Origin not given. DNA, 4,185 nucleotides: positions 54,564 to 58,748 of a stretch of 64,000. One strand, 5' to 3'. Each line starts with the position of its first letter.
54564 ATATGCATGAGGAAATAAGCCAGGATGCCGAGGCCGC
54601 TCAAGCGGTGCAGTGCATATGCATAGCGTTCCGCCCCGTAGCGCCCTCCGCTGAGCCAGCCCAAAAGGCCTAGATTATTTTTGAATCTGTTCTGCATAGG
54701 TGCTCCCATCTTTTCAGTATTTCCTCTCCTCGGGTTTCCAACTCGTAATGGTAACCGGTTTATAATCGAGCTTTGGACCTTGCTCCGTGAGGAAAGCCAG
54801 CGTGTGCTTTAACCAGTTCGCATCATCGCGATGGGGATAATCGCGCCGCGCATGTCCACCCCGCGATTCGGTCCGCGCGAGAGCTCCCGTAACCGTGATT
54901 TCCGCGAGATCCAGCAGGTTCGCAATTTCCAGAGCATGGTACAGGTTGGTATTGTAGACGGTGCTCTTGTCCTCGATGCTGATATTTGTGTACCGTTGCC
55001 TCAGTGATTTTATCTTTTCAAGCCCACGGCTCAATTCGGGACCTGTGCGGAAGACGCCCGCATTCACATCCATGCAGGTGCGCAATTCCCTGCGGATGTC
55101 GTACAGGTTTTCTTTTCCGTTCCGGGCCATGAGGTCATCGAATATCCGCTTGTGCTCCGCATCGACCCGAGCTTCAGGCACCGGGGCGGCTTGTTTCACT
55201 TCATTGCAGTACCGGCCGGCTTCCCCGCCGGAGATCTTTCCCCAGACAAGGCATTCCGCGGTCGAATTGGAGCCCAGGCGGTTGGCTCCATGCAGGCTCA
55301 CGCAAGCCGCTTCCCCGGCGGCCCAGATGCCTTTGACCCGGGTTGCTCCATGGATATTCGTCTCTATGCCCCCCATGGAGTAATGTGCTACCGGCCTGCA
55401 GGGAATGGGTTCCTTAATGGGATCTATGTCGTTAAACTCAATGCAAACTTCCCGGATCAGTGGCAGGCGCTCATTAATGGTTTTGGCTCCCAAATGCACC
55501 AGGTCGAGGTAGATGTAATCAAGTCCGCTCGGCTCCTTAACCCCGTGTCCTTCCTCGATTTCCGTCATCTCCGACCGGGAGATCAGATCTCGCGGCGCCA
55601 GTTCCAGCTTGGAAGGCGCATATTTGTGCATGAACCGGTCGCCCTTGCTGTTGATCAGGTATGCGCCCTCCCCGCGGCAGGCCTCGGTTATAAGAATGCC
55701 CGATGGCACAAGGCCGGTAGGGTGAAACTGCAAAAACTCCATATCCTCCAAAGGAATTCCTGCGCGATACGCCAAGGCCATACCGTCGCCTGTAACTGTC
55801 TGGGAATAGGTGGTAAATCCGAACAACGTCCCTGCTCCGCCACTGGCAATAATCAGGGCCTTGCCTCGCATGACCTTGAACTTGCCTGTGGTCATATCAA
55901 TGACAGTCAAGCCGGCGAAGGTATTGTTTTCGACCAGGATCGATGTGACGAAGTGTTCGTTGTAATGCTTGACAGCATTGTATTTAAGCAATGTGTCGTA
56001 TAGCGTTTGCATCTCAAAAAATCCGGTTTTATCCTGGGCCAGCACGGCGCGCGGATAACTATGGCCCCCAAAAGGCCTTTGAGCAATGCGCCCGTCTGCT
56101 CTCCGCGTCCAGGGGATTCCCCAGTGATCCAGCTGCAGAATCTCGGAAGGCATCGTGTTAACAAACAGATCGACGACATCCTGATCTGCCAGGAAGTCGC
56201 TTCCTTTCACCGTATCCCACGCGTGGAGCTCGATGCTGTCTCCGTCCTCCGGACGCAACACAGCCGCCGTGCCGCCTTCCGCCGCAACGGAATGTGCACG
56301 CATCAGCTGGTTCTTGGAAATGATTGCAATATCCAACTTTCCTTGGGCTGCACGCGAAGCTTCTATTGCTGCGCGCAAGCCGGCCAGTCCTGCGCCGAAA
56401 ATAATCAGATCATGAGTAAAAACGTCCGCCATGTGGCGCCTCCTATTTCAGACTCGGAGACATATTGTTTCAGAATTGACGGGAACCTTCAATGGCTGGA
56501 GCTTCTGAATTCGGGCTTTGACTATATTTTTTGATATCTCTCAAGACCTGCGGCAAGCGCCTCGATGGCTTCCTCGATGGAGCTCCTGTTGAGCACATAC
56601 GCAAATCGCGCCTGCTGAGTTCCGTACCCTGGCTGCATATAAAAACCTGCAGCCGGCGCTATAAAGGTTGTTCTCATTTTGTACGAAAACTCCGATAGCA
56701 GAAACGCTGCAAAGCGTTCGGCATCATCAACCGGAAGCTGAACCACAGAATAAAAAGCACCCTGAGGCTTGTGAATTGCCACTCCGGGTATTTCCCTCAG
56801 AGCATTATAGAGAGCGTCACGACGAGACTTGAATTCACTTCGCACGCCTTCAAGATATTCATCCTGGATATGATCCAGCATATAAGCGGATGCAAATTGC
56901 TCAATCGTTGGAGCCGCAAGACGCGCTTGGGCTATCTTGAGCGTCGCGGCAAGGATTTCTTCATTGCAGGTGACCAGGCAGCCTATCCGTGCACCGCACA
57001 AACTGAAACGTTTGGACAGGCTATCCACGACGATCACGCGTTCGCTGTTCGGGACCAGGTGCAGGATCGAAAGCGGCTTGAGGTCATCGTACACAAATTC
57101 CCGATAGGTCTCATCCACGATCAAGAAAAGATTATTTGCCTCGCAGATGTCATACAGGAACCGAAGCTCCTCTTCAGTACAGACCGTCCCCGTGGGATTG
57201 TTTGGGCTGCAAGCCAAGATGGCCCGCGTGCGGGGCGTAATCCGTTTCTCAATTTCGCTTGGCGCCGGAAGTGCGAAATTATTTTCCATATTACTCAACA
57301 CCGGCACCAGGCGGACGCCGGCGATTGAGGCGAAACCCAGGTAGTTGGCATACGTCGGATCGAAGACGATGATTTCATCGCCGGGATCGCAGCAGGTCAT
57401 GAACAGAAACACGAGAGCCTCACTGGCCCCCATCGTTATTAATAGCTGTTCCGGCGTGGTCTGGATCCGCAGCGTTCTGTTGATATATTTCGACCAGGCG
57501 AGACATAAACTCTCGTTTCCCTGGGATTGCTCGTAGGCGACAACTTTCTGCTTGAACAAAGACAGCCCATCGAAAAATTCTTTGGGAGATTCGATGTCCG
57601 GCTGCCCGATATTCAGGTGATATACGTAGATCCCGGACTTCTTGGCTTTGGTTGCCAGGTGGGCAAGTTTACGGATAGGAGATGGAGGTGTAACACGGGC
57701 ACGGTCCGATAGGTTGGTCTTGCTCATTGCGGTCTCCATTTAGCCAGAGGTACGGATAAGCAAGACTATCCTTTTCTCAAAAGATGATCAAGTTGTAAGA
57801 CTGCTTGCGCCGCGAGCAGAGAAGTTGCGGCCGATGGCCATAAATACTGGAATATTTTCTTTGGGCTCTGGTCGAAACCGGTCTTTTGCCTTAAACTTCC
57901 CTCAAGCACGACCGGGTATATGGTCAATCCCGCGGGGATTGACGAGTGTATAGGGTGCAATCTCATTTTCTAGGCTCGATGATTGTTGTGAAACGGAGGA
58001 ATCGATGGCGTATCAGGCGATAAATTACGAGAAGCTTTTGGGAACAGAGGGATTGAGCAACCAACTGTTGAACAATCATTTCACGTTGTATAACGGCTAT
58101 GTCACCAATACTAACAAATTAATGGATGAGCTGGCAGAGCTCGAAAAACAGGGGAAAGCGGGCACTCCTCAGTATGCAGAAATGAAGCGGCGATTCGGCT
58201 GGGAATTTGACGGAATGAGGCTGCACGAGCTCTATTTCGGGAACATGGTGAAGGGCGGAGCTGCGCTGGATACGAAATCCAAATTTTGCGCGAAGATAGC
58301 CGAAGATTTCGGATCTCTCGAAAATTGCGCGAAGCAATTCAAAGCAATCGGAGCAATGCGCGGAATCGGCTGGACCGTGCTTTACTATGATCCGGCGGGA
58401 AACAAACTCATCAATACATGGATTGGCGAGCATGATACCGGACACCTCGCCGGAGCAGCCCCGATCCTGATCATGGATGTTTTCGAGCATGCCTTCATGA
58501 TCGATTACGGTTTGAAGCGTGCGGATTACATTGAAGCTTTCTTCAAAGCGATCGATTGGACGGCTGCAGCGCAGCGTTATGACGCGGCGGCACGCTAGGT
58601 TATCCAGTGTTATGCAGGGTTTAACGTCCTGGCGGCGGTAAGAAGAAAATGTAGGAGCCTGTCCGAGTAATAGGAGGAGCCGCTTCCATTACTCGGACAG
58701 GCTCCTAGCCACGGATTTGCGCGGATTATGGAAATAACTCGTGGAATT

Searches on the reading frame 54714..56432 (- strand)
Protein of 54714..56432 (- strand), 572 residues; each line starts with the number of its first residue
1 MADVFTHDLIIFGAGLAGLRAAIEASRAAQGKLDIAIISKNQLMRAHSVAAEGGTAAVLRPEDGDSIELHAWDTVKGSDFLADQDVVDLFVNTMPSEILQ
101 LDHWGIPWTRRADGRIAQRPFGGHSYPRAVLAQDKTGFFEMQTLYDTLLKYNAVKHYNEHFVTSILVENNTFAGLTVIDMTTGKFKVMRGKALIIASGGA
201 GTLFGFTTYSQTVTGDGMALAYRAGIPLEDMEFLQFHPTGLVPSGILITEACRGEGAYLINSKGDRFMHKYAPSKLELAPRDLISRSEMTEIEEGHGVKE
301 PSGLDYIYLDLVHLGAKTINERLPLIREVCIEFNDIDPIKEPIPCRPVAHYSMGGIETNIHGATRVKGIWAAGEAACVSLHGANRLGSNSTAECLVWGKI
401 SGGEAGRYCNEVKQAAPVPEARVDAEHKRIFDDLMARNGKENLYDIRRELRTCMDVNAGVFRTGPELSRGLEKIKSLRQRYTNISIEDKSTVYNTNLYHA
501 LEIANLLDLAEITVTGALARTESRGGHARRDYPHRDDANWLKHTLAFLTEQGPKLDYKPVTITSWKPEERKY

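Call 42: search_protein_families(library=pfam, proteins=[window:54714-56432:-], max_evalue=0.00001)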
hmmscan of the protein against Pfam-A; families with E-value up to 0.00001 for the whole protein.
window:54714-56432:- (572 aa): 3 families
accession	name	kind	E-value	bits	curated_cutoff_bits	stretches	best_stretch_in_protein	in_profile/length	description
PF00890.30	FAD_binding_2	-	3.6e-100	336.5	20.4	1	8-390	1-413/414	FAD binding domain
PF02910.25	Succ_DH_flav_C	-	1.6e-47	161.1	20.8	1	447-572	1-130/130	Fumarate reductase flavoprotein C-term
PF07992.20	Pyr_redox_2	-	2.7e-07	30.8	26.1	0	8-204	2-114/291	Pyridine nucleotide-disulphide oxidoreductase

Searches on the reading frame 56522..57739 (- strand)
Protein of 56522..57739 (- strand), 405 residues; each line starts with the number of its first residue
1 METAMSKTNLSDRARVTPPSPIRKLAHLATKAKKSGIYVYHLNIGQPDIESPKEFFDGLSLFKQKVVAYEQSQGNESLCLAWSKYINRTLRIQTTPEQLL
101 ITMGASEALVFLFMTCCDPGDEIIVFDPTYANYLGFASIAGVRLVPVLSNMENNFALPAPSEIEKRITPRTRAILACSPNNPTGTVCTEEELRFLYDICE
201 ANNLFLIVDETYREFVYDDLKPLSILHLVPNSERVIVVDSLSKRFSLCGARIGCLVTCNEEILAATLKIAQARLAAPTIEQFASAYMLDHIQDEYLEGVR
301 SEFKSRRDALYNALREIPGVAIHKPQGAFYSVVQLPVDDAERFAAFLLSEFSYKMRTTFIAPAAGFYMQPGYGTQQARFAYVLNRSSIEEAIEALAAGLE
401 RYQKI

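Call 42: search_protein_families(library=pfam, proteins=[window:56522-57739:-], max_evalue=0.00001)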
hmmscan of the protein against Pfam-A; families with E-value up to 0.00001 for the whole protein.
window:56522-57739:- (405 aa): 2 families
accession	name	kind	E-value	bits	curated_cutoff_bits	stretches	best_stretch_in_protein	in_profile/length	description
PF00155.27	Aminotran_1_2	-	3.4e-56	191.4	19.7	1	63-394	32-360/361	Aminotransferase class I and II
PF01041.23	DegT_DnrJ_EryC1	-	7.2e-07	29.2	19.8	1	115-209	59-145/360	DegT/DnrJ/EryC1/StrS aminotransferase family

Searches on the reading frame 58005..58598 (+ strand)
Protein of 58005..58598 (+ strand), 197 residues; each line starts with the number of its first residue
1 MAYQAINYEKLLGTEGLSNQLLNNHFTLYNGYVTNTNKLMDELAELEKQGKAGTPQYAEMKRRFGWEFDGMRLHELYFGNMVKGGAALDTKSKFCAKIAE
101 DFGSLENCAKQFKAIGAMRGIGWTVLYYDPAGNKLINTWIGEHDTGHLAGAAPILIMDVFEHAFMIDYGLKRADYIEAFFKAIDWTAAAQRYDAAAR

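Call 42: search_protein_families(library=pfam, proteins=[window:58005-58598:+], max_evalue=0.00001)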
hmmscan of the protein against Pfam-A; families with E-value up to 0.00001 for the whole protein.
window:58005-58598:+ (197 aa): 1 family
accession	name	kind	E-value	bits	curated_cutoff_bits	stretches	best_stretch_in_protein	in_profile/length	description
PF02777.23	Sod_Fe_C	-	1.1e-26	93.3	20.9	1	92-191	3-102/102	Iron/manganese superoxide dismutases, C-terminal domain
